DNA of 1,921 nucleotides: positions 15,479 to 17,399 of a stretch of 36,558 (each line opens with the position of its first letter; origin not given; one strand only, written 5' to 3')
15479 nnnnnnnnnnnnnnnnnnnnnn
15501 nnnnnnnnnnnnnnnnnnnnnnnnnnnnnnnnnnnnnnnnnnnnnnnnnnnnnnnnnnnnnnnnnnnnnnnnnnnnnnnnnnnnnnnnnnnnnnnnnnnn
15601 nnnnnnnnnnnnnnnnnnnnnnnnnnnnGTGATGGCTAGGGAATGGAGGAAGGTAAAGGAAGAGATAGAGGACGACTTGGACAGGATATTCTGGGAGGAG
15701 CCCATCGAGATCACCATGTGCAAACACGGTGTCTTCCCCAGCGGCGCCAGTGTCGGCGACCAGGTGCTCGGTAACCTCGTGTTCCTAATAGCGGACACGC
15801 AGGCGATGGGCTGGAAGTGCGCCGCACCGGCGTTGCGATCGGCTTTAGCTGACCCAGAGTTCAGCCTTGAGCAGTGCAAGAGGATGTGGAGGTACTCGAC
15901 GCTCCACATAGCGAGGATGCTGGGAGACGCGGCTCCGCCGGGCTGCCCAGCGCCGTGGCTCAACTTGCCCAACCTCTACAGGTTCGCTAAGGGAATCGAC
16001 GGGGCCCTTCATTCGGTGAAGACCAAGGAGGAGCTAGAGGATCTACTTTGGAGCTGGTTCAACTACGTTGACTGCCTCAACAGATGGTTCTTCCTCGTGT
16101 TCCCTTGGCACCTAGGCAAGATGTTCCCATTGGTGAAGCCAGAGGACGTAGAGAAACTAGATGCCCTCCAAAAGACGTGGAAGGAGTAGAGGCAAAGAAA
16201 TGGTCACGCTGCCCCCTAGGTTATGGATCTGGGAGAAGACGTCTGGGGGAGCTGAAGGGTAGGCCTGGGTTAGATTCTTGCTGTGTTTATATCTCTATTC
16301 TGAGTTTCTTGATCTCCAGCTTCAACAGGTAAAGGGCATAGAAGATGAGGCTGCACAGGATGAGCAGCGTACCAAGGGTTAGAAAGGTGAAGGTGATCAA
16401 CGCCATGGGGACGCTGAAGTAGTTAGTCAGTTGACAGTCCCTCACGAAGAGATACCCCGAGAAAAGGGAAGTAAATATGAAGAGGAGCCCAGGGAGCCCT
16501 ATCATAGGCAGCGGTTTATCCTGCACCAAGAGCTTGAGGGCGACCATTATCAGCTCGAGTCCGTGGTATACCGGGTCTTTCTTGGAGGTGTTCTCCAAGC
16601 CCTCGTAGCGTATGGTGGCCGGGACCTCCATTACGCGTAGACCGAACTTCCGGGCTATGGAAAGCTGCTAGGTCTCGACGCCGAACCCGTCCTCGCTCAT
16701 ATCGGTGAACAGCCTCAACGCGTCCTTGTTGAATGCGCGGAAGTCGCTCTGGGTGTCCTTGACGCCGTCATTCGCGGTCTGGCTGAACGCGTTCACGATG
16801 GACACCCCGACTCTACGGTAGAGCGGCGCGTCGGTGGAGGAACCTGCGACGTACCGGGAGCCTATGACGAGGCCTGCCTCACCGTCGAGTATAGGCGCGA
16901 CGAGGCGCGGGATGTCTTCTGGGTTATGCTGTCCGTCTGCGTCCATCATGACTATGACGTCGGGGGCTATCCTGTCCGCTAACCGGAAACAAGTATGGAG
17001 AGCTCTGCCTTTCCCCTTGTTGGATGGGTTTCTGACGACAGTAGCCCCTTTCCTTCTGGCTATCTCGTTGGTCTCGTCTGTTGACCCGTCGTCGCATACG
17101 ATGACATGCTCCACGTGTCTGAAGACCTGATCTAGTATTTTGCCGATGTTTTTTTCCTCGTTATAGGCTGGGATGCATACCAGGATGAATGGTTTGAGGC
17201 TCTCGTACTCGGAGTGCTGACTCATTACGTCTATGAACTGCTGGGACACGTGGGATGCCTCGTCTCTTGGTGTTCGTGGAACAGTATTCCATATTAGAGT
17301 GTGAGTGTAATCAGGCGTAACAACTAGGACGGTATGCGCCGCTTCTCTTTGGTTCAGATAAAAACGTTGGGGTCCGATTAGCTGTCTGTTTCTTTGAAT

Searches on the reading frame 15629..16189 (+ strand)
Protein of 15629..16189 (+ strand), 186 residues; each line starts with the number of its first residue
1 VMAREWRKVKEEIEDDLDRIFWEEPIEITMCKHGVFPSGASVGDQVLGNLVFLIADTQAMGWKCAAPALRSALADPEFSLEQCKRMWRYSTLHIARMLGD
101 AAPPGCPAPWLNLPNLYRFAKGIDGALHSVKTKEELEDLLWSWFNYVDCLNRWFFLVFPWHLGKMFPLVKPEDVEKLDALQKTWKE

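Call 12: search_protein_families(library=pfam, proteins=[window:15629-16189:+], max_evalue=0.01)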
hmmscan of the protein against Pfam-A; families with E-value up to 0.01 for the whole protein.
window:15629-16189:+ (186 aa): 1 family
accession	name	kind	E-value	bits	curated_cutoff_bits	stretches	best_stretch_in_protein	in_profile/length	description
PF18631.6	Cucumopine_C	-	8.4e-13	49.2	27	1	7-153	2-137/141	Cucumopine synthase C-terminal helical bundle domain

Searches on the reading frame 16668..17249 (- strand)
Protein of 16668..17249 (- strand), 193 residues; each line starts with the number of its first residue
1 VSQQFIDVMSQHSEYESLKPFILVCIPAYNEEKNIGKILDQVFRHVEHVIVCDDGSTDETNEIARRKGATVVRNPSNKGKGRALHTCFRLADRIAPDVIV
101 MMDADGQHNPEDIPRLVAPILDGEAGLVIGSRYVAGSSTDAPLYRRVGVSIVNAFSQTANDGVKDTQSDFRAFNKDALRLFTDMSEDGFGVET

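Call 12: search_protein_families(library=pfam, proteins=[window:16668-17249:-], max_evalue=0.01)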
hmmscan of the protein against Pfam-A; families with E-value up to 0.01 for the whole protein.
window:16668-17249:- (193 aa): 4 families
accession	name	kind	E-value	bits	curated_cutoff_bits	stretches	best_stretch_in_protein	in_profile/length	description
PF00535.33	Glycos_transf_2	-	5.1e-30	105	23.3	1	24-177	2-163/168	Glycosyl transferase family 2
PF13641.12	Glyco_tranf_2_3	-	1.3e-09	38.8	27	1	22-134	3-125/230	Glycosyltransferase like family 2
PF13704.12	Glyco_tranf_2_4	-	0.00015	22.6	27.5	1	30-105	2-81/98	Glycosyl transferase family 2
PF13506.12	Glyco_transf_21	-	0.0037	17.2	21.7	1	89-174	24-110/174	Glycosyl transferase family 21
